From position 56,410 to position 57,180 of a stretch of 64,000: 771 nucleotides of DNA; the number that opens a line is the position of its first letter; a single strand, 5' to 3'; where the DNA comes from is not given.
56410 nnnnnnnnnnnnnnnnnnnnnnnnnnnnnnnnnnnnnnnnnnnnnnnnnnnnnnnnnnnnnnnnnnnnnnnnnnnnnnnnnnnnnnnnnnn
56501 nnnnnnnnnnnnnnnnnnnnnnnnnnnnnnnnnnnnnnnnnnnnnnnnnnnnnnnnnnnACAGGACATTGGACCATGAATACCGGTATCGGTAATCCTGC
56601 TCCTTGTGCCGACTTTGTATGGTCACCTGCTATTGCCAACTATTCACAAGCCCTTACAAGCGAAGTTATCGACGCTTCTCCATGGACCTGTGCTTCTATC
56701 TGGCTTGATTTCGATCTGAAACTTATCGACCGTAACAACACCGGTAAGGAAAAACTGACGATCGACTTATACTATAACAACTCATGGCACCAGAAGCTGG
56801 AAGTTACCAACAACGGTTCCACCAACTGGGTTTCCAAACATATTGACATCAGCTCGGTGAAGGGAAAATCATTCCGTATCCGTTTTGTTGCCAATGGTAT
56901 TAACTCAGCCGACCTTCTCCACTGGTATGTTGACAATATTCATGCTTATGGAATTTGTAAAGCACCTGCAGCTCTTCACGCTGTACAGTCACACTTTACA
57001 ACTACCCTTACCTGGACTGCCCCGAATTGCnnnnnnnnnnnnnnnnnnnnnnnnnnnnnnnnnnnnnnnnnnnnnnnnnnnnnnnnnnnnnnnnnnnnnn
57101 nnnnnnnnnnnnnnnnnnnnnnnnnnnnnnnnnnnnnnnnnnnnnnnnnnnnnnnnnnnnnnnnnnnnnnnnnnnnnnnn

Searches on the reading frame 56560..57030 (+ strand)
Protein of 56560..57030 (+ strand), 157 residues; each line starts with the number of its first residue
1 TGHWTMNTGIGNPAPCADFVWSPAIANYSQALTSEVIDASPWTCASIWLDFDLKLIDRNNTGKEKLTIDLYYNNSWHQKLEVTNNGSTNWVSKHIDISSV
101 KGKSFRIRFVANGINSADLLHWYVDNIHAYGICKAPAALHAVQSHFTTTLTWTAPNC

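Call 63: search_protein_families(library=pfam, proteins=[window:56560-57030:+], max_evalue=1)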
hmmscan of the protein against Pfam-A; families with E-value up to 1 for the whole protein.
window:56560-57030:+ (157 aa): 1 family
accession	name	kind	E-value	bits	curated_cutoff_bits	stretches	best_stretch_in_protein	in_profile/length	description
PF00629.30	MAM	-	0.0016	18.7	26.4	1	30-133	59-157/158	MAM domain, meprin/A5/mu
